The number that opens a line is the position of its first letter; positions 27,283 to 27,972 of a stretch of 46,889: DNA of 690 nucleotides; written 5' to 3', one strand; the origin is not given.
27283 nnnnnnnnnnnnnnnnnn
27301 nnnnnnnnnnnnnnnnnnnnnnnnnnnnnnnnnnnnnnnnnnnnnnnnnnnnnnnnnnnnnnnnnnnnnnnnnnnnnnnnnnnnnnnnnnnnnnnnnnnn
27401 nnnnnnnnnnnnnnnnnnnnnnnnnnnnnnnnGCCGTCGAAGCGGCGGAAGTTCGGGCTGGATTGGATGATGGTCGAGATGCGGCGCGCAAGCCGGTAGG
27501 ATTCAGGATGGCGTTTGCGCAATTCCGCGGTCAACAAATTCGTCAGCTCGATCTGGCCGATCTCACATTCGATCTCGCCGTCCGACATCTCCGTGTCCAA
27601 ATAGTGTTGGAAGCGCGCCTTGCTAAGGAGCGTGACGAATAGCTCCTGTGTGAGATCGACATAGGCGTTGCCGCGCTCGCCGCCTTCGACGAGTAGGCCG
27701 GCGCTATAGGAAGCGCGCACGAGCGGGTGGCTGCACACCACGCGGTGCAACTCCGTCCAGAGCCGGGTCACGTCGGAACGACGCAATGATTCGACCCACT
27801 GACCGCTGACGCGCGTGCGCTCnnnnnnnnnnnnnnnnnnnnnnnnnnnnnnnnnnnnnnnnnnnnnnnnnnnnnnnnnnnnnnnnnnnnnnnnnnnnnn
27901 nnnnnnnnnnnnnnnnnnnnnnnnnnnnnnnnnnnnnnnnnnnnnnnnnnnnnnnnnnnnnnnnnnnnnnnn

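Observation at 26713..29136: Divergent pair at the head of the locus: oversized ECF-like sigma protein with an internal insertion, plus a soluble RsrA-sized zinc anti-sigma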

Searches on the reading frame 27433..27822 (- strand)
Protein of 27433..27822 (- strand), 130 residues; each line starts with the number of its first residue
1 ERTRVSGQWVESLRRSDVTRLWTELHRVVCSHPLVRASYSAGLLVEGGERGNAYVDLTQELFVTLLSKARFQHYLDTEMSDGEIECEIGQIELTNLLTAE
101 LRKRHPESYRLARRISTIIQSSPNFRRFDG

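Call 36: search_solved_structures(query=A4, max_evalue=10, show_alignments=3)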
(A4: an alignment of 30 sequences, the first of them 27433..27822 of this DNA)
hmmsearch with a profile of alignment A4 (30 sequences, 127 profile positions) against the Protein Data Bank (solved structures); distinct sequences matched with E-value up to 10: 2.
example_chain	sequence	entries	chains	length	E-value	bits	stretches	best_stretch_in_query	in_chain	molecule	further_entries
9dnl_A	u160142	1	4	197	0.6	13.9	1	68-126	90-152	Engineered RamR variant R2.2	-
2gqf_A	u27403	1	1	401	0.8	13.5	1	40-95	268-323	Hypothetical protein HI0933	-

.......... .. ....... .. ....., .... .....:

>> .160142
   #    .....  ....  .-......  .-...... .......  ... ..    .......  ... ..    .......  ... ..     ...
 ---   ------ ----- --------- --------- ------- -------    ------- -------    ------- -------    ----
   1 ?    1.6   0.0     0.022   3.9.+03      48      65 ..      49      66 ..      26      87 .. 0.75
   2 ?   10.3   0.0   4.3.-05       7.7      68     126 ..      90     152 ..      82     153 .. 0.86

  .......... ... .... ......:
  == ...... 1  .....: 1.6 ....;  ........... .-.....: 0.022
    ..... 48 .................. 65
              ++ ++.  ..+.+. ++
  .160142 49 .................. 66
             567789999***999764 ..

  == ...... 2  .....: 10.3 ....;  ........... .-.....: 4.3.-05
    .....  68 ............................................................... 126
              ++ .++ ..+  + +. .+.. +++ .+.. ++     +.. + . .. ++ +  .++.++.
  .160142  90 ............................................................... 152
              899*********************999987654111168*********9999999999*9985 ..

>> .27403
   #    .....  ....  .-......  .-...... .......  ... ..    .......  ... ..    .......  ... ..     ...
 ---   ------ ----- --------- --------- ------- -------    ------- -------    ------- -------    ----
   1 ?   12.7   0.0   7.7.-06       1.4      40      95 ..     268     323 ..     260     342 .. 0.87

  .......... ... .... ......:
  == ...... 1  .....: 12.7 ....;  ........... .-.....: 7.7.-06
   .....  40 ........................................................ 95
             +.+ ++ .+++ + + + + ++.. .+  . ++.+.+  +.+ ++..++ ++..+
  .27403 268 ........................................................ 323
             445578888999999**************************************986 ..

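Call 39: predict_structure(alignment_id=A4)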
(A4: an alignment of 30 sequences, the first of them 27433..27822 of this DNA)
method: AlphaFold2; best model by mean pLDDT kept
length: 130 residues; sequences in the alignment: 30
mean_pLDDT: 93.0   pTM: 0.80
mean pLDDT of the five models: 93.0, 92.5, 91.3, 90.8, 90.2
residues with pLDDT >= 90: 110; 70-90: 16; 50-70: 4; < 50: 0
segments of 3 or more residues with pLDDT < 50: none
pLDDT, mean of each block of 10 residues (from residue 1): 82 98 97 95 81 92 98 98 97 96 93 93 88
secondary structure, 60 per line:
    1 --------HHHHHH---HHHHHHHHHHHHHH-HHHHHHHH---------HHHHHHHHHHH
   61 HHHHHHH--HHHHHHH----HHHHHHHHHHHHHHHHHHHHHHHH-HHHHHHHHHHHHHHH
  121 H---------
elements in order: H9-14 H18-31 H33-40 H50-67 H70-76 H81-104 H106-121

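Call 41: fold_search(model_id=the predicted structure, library=pdb)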
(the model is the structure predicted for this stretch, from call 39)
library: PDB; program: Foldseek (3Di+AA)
matches with E <= 10: 14; with E <= 0.001: 0
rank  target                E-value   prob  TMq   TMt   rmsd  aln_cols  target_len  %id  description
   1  5or5_MODEL_1_A        1.1e+00  0.30  0.32  0.39   6.6       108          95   16  NMR structure of the complex formed by an engineered region 2 of sigmaE in complex with GTAAAA (released 2018-06-27)
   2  8gka_A                5.4e+00  0.03  0.20  0.07  19.7       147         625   16  Human TRPV3 tetramer structure, closed conformation (released 2023-09-06)
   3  6jcy_F                6.4e+00  0.13  0.34  0.28   6.6       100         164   18  Mycobacterium tuberculosis RNA polymerase transcription initiation open complex with a chimeric ECF sigma factor sigH/ (released 2019-05-29)
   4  5gp9_B                6.7e+00  0.03  0.22  0.17  12.8       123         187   14  Structural analysis of fatty acid degradation regulator FadR from Bacillus halodurans (released 2017-03-01)
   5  9dm3_MODEL_1_A        7.1e+00  0.08  0.30  0.29   9.3       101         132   15  De novo design of proteins that bind naphthalenediimides, powerful photooxidants with tunable photophysical pr (released 2025-03-05)
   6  6tye_F                7.5e+00  0.06  0.30  0.24  12.7       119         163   15  Crystal structure of MTB sigma L transcription initiation complex with 5 nt long RNA primer (released 2020-03-11)
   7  9tas                  7.9e+00  0.03  0.20  0.21  12.6       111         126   16  De novo photoenzyme photoABLE1 in complex with substrate (released 2026-03-25)
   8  5gpa_B                7.9e+00  0.02  0.18  0.14  13.6       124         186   15  Structural analysis of fatty acid degradation regulator FadR from Bacillus halodurans (released 2017-03-01)
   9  5m4y_C                8.3e+00  0.03  0.20  0.17  12.6       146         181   14  Crystal structure of the Sec3/Sso2 complex at 2.20 angstrom resolution (released 2017-02-08)
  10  3bhq_A                8.8e+00  0.05  0.28  0.21   7.4        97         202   18  CRYSTAL STRUCTURE OF A PUTATIVE TETR-FAMILY TRANSCRIPTIONAL REGULATOR (MLR_4833) FROM MESORHIZOBIUM LOTI MAFF303099 AT (released 2007-12-11)
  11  6o9v_A                8.8e+00  0.03  0.25  0.15  11.8       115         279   17  KirBac3.1 mutant at a resolution of 3.1 Angstroms (released 2020-05-27)
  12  3iqc_B                9.3e+00  0.04  0.21  0.25   9.4       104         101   18  Crystal structure of FliS from H. pylori (released 2010-06-30)
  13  7ywd_D                9.3e+00  0.02  0.19  0.12  16.9       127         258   11  Human GDAP1 core domain, trigonal crystal form (released 2022-06-08)
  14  6lea_A                9.8e+00  0.03  0.20  0.24   9.3       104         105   19  Structure of FliS chaperone in complex with flagellin and HP1076 (released 2020-05-13)
